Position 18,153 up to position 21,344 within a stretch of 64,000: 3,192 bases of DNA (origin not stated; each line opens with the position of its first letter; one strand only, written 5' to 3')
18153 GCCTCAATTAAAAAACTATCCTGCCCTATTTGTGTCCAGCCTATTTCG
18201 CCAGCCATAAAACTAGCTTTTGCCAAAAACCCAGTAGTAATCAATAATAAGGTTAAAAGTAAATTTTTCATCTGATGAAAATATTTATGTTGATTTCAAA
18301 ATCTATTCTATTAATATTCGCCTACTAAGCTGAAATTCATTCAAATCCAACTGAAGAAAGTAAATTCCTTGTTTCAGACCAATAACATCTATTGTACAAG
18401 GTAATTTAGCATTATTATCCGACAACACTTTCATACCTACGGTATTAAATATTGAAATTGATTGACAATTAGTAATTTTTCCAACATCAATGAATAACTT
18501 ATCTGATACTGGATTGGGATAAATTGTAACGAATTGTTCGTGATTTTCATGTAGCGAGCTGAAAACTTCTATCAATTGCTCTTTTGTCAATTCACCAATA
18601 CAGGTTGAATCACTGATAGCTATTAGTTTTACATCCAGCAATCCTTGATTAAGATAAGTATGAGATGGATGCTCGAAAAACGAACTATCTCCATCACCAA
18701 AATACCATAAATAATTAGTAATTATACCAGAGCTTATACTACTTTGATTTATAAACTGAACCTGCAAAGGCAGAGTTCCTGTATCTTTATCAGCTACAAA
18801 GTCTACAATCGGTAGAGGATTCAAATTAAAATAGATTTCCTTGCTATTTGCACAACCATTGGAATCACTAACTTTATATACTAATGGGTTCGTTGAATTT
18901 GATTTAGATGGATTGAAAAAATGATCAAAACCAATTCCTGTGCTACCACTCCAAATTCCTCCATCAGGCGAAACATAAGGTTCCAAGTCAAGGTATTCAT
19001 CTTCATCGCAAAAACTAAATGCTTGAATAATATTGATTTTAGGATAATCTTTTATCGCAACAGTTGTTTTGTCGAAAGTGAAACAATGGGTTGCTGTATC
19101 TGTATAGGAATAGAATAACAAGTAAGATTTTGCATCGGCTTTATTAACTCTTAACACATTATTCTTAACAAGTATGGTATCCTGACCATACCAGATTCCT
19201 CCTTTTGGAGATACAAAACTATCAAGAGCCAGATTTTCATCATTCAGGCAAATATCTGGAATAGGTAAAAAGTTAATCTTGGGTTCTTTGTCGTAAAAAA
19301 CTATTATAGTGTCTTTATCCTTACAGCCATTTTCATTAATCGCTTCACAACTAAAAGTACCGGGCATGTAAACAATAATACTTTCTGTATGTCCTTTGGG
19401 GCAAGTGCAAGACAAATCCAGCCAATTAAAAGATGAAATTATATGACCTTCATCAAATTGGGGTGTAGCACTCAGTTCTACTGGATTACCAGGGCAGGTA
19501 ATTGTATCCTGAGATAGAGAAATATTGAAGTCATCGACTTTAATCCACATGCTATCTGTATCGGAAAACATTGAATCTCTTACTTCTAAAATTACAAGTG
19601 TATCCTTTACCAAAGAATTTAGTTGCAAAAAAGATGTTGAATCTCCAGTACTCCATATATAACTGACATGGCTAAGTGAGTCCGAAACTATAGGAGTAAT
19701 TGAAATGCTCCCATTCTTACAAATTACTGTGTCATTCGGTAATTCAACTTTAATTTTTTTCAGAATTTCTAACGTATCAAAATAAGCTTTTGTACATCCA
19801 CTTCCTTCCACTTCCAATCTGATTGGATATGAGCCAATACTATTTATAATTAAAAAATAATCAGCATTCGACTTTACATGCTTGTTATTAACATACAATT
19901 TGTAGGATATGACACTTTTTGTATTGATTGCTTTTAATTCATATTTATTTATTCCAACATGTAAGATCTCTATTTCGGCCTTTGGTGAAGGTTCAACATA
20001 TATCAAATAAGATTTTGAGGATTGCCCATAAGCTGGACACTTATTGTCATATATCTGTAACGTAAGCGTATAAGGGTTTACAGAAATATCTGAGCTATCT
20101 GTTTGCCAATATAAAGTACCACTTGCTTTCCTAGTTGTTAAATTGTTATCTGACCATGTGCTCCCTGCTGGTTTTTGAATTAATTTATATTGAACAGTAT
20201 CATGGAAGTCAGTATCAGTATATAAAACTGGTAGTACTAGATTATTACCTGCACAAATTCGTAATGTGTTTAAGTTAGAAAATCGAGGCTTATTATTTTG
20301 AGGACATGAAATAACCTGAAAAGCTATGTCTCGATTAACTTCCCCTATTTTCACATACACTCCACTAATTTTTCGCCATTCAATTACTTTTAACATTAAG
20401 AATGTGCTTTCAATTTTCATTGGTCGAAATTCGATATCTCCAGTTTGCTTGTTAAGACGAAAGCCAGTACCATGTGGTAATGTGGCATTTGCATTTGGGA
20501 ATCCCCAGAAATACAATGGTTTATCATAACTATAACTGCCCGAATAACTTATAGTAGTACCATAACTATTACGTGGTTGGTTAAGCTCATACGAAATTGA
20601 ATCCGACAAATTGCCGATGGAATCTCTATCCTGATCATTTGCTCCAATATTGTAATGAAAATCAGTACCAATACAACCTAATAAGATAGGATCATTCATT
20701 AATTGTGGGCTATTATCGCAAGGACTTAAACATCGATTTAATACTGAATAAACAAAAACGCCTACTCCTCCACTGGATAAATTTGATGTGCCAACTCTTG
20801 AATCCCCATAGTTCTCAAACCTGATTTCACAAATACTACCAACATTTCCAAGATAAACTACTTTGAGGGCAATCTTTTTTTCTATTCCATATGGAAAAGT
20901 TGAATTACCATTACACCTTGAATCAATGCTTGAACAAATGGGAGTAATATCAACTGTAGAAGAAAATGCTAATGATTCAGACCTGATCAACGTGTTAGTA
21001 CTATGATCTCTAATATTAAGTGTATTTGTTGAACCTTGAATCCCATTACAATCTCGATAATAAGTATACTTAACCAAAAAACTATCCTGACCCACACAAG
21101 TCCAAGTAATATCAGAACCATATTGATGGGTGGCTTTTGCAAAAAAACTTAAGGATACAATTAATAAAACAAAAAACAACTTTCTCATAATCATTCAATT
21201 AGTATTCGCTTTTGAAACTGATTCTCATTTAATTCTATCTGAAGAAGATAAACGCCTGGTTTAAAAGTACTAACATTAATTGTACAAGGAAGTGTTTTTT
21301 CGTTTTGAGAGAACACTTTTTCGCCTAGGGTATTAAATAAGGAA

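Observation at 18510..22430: ~1 kb near-identical segment shared by paralogs B and C (mosaic genes: divergent 5' halves, homogenised PKD-containing 3' region, diverged extreme 3' CTD)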

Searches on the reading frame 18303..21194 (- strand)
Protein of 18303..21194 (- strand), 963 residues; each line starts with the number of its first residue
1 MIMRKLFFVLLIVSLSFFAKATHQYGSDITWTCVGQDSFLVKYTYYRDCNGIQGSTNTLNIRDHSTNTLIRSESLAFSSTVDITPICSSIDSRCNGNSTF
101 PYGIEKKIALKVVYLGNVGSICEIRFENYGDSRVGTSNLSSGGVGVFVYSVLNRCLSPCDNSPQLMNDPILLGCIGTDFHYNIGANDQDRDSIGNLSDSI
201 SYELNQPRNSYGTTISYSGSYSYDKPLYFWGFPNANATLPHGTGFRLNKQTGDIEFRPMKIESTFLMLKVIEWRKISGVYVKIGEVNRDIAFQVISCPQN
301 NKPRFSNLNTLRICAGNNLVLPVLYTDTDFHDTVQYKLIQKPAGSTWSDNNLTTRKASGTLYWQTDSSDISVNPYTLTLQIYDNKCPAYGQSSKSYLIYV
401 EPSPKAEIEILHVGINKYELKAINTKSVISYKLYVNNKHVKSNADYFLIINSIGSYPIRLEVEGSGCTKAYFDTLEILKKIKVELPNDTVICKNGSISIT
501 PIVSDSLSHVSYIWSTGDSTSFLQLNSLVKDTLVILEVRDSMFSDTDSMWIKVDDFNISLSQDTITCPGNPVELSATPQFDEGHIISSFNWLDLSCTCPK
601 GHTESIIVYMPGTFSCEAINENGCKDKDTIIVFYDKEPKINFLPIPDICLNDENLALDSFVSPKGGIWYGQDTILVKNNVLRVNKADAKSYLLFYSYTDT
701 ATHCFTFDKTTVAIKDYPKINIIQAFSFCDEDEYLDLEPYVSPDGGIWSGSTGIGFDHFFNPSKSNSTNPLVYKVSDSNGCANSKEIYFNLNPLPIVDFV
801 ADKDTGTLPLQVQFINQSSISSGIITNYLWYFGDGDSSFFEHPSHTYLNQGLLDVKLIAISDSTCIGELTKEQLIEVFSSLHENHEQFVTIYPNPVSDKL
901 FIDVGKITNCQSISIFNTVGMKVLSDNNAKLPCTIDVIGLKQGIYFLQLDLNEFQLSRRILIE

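Call 7: search_protein_families(library=pfam, proteins=[window:18303-21194:-], max_evalue=0.01)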
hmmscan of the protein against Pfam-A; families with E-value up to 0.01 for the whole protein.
window:18303-21194:- (963 aa): 4 families
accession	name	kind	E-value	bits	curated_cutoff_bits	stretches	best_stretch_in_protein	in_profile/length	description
PF18962.6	Por_Secre_tail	-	1.3e-11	45.1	27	1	891-962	1-75/75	Secretion system C-terminal sorting domain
PF18911.6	PKD_4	-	1.2e-10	41.8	27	1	793-868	2-77/85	PKD domain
PF00801.26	PKD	-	8.8e-08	32.5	23.5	1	810-859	15-65/80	PKD domain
PF13895.12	Ig_2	-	0.00063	20.4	27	0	25-59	13-49/79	Immunoglobulin domain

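Call 8: search_protein_families(library=ncbifam, proteins=[window:18303-21194:-], max_evalue=0.01)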
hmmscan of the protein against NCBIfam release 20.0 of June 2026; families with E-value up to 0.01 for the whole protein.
window:18303-21194:- (963 aa): 2 families
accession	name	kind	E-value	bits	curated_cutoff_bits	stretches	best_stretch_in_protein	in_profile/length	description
TIGR04183.1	Por_Secre_tail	domain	7e-10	38.7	23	1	891-962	1-71/72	T9SS type A sorting domain-containing protein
NF038113.1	T9SSA_dep_M36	equivalog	5.3e-08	31.5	885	1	884-962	789-868/869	T9SS-dependent M36 family metallopeptidase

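Call 9: find_encoding_contigs(protein=window:18303-21194:-, flank=10000, max_places=6)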
Protein window:18303-21194:- (963 aa): 5 contigs read that carry it; 5 places shown.
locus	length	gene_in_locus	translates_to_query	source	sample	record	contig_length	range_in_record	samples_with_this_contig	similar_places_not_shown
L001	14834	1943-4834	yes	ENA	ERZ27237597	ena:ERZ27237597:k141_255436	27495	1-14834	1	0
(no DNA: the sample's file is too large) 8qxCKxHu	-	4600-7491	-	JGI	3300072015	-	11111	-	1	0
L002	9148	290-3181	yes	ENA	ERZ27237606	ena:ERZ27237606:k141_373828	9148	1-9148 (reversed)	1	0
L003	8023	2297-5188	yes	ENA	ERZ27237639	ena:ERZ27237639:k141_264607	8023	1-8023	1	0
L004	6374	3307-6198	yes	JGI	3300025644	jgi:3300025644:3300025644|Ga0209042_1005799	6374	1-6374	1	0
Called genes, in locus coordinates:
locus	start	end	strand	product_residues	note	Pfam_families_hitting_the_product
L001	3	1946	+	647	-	?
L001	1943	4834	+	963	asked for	PF00801:PKD (faint), PF18911:PKD_4, PF18962:Por_Secre_tail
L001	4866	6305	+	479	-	PF18962:Por_Secre_tail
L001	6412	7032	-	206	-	PF03193:RsgA_GTPase (weak), PF01926:MMR_HSR1, PF02421:FeoB_N (weak)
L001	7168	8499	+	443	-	PF02347:GDC-P, PF00266:Aminotran_5 (weak)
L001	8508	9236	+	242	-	PF01209:Ubie_methyltran, PF13489:Methyltransf_23 (weak), PF02353:CMAS (weak), PF12847:Methyltransf_18 (weak), PF08241:Methyltransf_11, PF08242:Methyltransf_12, PF13649:Methyltransf_25, PF13847:Methyltransf_31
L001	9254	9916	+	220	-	PF13568:OMP_b-brl_2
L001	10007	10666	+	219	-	PF02577:BFN_dom, PF02151:UVR (weak)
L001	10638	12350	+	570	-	PF01773:Nucleos_tra2_N, PF07670:Gate, PF07662:Nucleos_tra2_C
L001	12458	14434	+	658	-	PF14522:Cytochrome_C7 (faint), PF00515:TPR_1 (faint), PF07719:TPR_2 (faint), PF13432:TPR_16 (faint), PF14559:TPR_19 (faint)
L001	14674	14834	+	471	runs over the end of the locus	PF01637:ATPase_2, PF13191:AAA_16, PF13173:AAA_14, PF13401:AAA_22 (weak), PF03008:DUF234 (weak)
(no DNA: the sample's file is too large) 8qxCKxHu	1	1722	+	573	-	?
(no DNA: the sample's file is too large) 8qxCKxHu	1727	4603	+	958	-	PF00801:PKD (weak), PF18911:PKD_4, PF18962:Por_Secre_tail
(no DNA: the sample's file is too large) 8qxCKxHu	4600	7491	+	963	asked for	PF00801:PKD (faint), PF18911:PKD_4, PF18962:Por_Secre_tail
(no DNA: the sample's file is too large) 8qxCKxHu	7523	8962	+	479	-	PF18962:Por_Secre_tail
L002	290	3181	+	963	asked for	PF00801:PKD (faint), PF18911:PKD_4, PF18962:Por_Secre_tail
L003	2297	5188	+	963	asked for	PF00801:PKD (faint), PF18911:PKD_4, PF18962:Por_Secre_tail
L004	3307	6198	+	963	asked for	PF00801:PKD (faint), PF18911:PKD_4, PF18962:Por_Secre_tail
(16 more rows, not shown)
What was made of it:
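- The window matches MAG and metagenome contigs, and other contigs break inside gene C (call 9).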

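Call 10: find_homologous_proteins(query=window:18303-21194:-, max_evalue=0.00001)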
Query window:18303-21194:- (963 aa): 216 proteins with E <= 0.00001 among 8000 candidates; the best 120 are listed.
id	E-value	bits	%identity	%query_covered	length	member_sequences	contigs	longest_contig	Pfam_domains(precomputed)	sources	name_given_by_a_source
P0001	0.0e+0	2218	100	100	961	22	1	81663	PF00801.27,PF18962.8,PF18911.7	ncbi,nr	ncbi:MAG: T9SS type A sorting domain-containing protein [Bacteroidetes bacterium]|nr:T9SS type A sor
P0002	0.0e+0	1248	83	68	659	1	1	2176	PF00801.27,PF18962.8,PF18911.7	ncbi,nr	ncbi:MAG: T9SS type A sorting domain-containing protein, partial [Bacteroidetes bacterium]|nr:T9SS t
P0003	0.0e+0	1149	54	98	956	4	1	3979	PF00801.27,PF18962.8,PF18911.7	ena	-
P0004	0.0e+0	1029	50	100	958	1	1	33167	PF00801.27,PF18962.8,PF18911.7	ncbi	ncbi:PKD domain-containing protein [Bacteroidota bacterium]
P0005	1.5e-240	819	42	97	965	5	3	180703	PF00801.27,PF18962.8,PF18911.7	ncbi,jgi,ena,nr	ncbi:MAG TPA: PKD domain-containing protein [Bacteroidia bacterium]|nr:PKD domain-containing protein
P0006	2.1e-235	802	41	99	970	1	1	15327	PF00801.27,PF18962.8,PF18911.7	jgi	-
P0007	1.2e-227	777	40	98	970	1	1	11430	PF00801.27,PF18962.8,PF18911.7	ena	-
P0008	3.7e-157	543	34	81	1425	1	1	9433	PF00801.27,PF13585.13,PF19081.7,PF18911.7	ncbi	ncbi:PKD domain-containing protein [Bacteroidota bacterium]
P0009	3.4e-149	517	33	82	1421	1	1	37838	PF00801.27,PF13585.13,PF18911.7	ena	-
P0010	3.9e-148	513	35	87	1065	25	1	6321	PF00801.27,PF18962.8,PF18911.7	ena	-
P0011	3.1e-147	510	34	80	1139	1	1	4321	PF00801.27,PF18962.8,PF18911.7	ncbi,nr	ncbi:MAG: PKD domain-containing protein [Bacteroidota bacterium]|nr:PKD domain-containing protein [B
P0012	1.3e-143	498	36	82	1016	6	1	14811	PF18962.8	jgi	jgi:hypothetical protein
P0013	1.5e-143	498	31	83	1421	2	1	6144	PF00801.27,PF13585.13,PF19081.7,PF18911.7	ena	-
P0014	1.5e-143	498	33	83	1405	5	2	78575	PF00801.27,PF13585.13,PF08329.17,PF19081.7,PF18911.7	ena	-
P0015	7.7e-142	492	34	83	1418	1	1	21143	PF00801.27,PF13585.13,PF18911.7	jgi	-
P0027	8.2e-132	459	33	75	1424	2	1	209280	PF00801.27,PF13585.13,PF19081.7,PF18911.7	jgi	jgi:PKD repeat protein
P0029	4.0e-128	447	32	83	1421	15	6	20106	PF00801.27,PF13585.13,PF19081.7,PF18911.7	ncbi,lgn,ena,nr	ncbi:MAG: PKD domain-containing protein [Bacteroidetes bacterium]|nr:PKD domain-containing protein [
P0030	3.9e-127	444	30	86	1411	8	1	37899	PF00801.27,PF13585.13,PF19081.7,PF18911.7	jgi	jgi:PKD repeat protein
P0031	7.3e-126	440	30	91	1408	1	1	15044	PF00801.27,PF13585.13,PF08329.17,PF19081.7,PF18911.7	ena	-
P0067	1.4e-102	363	30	83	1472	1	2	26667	PF00801.27,PF13585.13,PF19081.7,PF18911.7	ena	-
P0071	3.3e-101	358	32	82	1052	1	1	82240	PF18962.8,PF19081.7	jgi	jgi:hypothetical protein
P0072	1.1e-100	356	30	83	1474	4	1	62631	PF00801.27,PF13585.13,PF19081.7,PF18911.7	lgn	-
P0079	2.8e-98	348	29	82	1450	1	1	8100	PF13585.13,PF19081.7,PF18911.7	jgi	-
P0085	9.7e-97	343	28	85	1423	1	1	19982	PF00801.27,PF13585.13,PF19081.7,PF18911.7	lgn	-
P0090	1.2e-94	336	29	87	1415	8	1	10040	PF00801.27,PF13585.13,PF19081.7,PF18911.7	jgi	jgi:gliding motility-associated-like protein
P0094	6.8e-92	327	28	83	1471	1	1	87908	PF00801.27,PF13585.13,PF19081.7,PF18911.7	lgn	-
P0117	2.8e-81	292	27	83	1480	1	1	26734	PF13585.13,PF19081.7,PF18911.7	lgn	-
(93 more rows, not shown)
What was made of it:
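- Closest known: Large Ig/PKD-rich T9SS adhesins of gliding Bacteroidota. Same: Many homologs of the N-module are 1400-aa proteins with PKD, Ig_7 (PF19081) and CHU_C type B sorting domains, some named 'gliding motility-associated' by their source (call 10).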

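Call 15: find_encoding_contigs(protein=P0002, flank=10000)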
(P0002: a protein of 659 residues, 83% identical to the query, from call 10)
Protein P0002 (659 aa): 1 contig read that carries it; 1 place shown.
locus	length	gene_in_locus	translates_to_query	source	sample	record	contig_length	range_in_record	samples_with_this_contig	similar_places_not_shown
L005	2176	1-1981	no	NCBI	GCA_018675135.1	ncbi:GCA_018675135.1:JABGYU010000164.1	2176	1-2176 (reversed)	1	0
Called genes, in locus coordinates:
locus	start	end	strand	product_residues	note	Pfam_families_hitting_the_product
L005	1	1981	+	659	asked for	PF00801:PKD (weak), PF18911:PKD_4, PF18962:Por_Secre_tail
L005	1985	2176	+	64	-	?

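Call 16: find_encoding_contigs(protein=P0003, flank=10000)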
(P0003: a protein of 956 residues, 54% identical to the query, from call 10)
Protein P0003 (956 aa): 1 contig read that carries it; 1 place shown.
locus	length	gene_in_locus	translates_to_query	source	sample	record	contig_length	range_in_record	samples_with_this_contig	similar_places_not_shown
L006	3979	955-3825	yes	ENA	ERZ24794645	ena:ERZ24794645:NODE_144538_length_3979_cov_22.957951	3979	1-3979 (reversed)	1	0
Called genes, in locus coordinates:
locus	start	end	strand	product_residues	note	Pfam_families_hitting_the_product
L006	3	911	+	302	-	?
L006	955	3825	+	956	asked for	PF00801:PKD (weak), PF18911:PKD_4, PF18962:Por_Secre_tail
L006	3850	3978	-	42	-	?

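Call 17: find_encoding_contigs(protein=P0004, flank=10000)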
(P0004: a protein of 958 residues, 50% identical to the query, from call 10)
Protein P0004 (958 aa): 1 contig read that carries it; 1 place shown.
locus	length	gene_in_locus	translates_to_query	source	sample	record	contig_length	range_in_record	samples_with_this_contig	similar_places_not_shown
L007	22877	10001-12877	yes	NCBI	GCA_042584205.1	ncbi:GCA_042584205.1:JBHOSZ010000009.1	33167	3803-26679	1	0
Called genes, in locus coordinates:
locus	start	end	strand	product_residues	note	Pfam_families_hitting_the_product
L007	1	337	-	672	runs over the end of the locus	PF13231:PMT_2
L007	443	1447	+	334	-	PF03385:STELLO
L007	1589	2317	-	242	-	PF00899:ThiF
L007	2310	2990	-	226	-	PF01026:TatD_DNase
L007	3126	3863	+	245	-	PF00535:Glycos_transf_2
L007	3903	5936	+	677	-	PF01073:3Beta_HSD, PF01370:Epimerase, PF05368:NmrA, PF13460:NAD_binding_10, PF16363:GDP_Man_Dehyd, PF07993:NAD_binding_4, PF01073:3Beta_HSD, PF01370:Epimerase, +7 more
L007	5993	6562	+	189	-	PF02357:NusG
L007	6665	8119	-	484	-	PF00089:Trypsin, PF13365:Trypsin_2, PF00595:PDZ, PF13180:PDZ_2, PF17820:PDZ_6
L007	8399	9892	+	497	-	PF18962:Por_Secre_tail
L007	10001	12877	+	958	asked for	PF00801:PKD, PF18911:PKD_4, PF18962:Por_Secre_tail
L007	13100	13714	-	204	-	PF03193:RsgA_GTPase (weak), PF01926:MMR_HSR1, PF02421:FeoB_N (weak)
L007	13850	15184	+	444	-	PF02347:GDC-P, PF00266:Aminotran_5 (weak)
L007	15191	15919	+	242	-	PF01209:Ubie_methyltran, PF13489:Methyltransf_23, PF08241:Methyltransf_11, PF08242:Methyltransf_12, PF13649:Methyltransf_25, PF13847:Methyltransf_31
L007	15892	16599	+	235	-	PF13568:OMP_b-brl_2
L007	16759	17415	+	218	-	PF02577:BFN_dom, PF02151:UVR (weak)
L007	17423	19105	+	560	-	PF01773:Nucleos_tra2_N, PF07670:Gate, PF07662:Nucleos_tra2_C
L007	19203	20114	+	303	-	PF14338:Mrr_N, PF04471:Mrr_cat, PF22722:NA-iREase1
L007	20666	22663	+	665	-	PF14522:Cytochrome_C7 (faint), PF14559:TPR_19 (faint), PF13424:TPR_12 (faint), PF00515:TPR_1 (faint), PF07719:TPR_2 (faint), PF13181:TPR_8 (faint), PF13432:TPR_16 (weak)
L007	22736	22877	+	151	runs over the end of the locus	-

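Call 34: find_related_loci(query=A1, collection=genome_contigs, flank=8000)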
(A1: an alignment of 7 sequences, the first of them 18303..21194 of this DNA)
Query A1 (963 aa) in genome_contigs; peptide patterns used: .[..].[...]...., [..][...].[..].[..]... (x = any residue, [..] = any of these).
600 stretches matched a pattern (row limit reached: there are more); 409 encode a relative of the query (tblastn E <= 1e-3); the best 80 are kept; 80 distinct loci.
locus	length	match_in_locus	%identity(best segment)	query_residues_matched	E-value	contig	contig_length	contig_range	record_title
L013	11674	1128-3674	23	148-963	4e-28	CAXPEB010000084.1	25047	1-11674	MAG: Bacteroidia bacterium isolate 02um_A1D0723_1.34 genome assembly, contig: k127_683877, whole genome shotgun sequence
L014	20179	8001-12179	35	561-903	4e-18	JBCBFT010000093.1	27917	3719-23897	MAG: Bacteroidota bacterium isolate J06613_6 NODE_93_length_27917_cov_12.425682, whole genome shotgun sequence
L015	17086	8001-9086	26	600-878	8e-18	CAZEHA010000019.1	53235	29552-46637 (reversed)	MAG TPA_asm: uncultured Bacteroidales bacterium isolate SRP241326_co3_331 genome assembly, contig: NODE_1017_length_5323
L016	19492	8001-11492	35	748-896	4e-17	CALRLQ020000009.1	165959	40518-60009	MAG: Rhizobium sp. Q54 isolate JJ-KC21115-111-1-m1-bin271 genome assembly, contig: JJ-ST915-40-C34, whole genome shotgun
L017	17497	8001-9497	24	1-493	4e-32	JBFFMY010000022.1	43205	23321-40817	MAG: Salibacteraceae bacterium isolate Mix_mud18.2022.04.6 k141_1577407_length_43205_cov_13.0513, whole genome shotgun s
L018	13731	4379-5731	28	397-892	1e-16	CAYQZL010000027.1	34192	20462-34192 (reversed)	MAG TPA_asm: uncultured Rikenellaceae bacterium isolate binchicken_co43_356 genome assembly, contig: NODE_1942_length_34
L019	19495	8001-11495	22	367-880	2e-16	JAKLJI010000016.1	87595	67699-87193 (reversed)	MAG: Bacteroidia bacterium isolate MAG.356 MAG.356-NODE_16_length_87595_cov_5.662058, whole genome shotgun sequence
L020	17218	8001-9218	29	620-892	2e-16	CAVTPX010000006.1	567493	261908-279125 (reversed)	MAG: uncultured Bacteroidales bacterium isolate MFD00905.bin.1.96 genome assembly, contig: contig_22616, whole genome sh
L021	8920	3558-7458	36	749-949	1e-15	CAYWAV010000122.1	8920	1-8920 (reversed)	MAG TPA_asm: uncultured Chitinophaga sp. isolate SRP128246_co1_111 genome assembly, contig: NODE_20379_length_8920_cov_2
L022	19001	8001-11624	24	511-879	7e-15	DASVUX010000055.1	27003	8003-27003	MAG TPA_asm: Bacteroidia bacterium isolate SMAG_U3328 k141_68579, whole genome shotgun sequence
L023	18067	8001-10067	25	489-930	1e-14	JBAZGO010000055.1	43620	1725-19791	MAG: Prolixibacteraceae bacterium isolate SO_2017_LW3_48 NODE_1948_length_43620_cov_1.443796_LW162_2017, whole genome sh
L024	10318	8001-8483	33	792-961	3e-14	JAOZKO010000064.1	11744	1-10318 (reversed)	MAG: Bacteroidales bacterium isolate GMC10_bin_8_sub NODE_4466_length_11744_cov_9.639576, whole genome shotgun sequence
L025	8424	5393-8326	36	743-910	4e-14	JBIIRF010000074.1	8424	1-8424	MAG: Bacteroidia bacterium isolate ME2003-08-07pf_3300034283_group2_bin117 Rohwer_bin449_scaffold_8128_c1, whole genome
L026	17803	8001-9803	25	481-876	4e-14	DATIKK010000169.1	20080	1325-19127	MAG TPA_asm: Bacteroidales bacterium isolate SMAG_U15716 k141_186620, whole genome shotgun sequence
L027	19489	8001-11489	38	761-880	8e-14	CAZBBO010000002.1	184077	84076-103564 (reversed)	MAG TPA_asm: uncultured Ferruginibacter sp. isolate binchicken_co235_16 genome assembly, contig: NODE_132_length_184077_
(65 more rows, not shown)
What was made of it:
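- Tried and rejected: The genome_contigs scan with an alignment of B-type proteins (call 34) chose the generic PKD motif and an N-module motif.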
